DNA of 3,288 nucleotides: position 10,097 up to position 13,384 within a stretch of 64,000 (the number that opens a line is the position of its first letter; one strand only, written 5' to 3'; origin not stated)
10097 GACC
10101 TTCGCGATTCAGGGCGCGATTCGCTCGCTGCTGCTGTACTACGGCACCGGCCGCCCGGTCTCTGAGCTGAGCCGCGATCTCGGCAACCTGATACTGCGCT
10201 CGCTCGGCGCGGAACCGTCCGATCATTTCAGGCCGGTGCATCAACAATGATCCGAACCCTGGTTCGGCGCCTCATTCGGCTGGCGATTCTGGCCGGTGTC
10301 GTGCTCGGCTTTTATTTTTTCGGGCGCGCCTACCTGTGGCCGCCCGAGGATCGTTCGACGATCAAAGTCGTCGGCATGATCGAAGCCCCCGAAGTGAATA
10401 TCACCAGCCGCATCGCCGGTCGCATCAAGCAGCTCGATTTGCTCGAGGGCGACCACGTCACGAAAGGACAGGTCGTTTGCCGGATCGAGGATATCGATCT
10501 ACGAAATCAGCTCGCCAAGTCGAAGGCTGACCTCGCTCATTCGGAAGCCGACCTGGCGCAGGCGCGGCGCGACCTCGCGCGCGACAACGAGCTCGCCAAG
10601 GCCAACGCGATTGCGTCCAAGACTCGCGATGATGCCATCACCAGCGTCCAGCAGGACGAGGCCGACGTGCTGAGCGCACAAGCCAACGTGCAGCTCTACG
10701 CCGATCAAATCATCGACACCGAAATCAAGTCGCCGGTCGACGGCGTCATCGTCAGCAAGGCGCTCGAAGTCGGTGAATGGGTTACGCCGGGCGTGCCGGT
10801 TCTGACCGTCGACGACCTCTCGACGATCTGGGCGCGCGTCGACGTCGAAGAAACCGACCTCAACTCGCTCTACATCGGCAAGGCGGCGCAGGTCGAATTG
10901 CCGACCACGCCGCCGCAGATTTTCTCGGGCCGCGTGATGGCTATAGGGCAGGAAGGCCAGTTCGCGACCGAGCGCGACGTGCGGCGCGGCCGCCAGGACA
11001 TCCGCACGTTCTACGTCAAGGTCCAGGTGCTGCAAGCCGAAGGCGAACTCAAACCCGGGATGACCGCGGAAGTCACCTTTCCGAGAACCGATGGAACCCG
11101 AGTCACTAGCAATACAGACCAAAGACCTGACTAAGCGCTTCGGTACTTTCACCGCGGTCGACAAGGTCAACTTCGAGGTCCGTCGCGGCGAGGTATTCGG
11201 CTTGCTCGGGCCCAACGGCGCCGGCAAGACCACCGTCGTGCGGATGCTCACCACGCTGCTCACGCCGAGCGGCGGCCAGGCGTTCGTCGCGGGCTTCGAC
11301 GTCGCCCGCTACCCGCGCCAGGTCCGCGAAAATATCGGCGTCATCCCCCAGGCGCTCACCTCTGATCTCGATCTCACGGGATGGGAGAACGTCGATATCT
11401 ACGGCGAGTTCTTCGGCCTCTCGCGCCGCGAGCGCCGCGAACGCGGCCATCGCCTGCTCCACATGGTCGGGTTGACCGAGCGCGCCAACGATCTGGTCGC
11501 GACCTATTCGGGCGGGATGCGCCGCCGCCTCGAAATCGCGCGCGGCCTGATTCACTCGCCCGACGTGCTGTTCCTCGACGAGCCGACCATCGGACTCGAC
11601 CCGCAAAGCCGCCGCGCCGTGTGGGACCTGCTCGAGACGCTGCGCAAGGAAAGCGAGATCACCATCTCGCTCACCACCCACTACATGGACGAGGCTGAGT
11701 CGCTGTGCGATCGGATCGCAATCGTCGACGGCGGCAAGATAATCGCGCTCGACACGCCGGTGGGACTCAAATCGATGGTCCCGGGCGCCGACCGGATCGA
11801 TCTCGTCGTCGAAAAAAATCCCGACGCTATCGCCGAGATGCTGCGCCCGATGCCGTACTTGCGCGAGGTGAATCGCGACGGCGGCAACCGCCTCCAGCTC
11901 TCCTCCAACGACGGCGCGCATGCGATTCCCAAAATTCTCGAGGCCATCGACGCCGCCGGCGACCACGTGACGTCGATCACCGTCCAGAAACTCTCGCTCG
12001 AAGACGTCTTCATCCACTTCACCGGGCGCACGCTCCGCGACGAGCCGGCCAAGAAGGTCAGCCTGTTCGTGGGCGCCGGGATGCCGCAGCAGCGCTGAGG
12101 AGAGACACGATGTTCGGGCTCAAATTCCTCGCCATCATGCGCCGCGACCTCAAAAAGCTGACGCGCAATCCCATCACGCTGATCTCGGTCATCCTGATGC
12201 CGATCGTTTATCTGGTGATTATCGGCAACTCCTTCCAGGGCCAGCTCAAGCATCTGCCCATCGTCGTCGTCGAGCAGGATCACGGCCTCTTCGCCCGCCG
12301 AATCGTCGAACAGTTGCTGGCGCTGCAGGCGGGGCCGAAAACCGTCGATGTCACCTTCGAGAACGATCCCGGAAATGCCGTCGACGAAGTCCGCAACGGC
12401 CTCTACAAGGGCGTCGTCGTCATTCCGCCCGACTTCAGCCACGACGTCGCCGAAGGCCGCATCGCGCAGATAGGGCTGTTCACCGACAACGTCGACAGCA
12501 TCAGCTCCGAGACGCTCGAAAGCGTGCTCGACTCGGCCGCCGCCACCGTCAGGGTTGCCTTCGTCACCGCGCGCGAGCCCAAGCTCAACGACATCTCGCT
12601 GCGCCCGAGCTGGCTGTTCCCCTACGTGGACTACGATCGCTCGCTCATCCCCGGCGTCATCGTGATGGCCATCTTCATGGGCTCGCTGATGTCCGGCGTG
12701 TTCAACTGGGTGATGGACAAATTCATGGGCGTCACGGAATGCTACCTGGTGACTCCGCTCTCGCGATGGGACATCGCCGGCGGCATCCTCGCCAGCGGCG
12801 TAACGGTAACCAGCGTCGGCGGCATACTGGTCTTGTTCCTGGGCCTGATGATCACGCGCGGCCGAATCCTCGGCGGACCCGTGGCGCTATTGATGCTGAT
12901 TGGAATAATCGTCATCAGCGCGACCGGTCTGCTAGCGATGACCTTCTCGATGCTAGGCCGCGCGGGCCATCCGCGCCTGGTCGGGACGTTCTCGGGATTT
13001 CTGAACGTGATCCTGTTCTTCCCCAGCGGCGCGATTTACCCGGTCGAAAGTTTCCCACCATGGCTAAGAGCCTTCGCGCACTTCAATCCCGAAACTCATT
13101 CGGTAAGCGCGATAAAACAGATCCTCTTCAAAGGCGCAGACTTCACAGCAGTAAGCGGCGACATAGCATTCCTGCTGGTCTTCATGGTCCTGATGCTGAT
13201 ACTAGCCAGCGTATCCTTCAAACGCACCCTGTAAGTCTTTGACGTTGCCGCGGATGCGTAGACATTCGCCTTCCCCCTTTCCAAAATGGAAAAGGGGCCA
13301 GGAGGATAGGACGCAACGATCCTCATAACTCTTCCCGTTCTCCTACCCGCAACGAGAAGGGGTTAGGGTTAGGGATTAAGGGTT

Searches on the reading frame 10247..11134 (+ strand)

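Call 51: search_protein_families(library=pfam, proteins=[window:10247-11134:+], max_evalue=0.00001)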
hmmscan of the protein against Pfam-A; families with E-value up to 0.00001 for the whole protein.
window:10247-11134:+ (295 aa): 2 families
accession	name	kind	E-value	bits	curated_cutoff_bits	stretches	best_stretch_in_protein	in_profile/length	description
PF16576.10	HlyD_D23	-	4.2e-24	85.5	30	1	37-274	4-214/214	Barrel-sandwich domain of CusB or HlyD membrane-fusion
PF13437.12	HlyD_3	-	2.3e-19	70.5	22.2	1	160-271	2-106/106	HlyD family secretion protein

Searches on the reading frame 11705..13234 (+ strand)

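Call 50: search_protein_families(library=pfam, proteins=[window:11705-13234:+], max_evalue=0.00001)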
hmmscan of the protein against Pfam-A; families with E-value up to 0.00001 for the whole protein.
window:11705-13234:+ (509 aa): 2 families
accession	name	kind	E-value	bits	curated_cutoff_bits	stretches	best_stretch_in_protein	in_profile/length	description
PF12698.13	ABC2_membrane_3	-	2.6e-29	102.9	31.6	1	158-502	3-346/347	ABC-2 family transporter protein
PF01061.29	ABC2_membrane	-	6.8e-17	62.1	26.9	1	315-475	51-211/211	ABC-2 type transporter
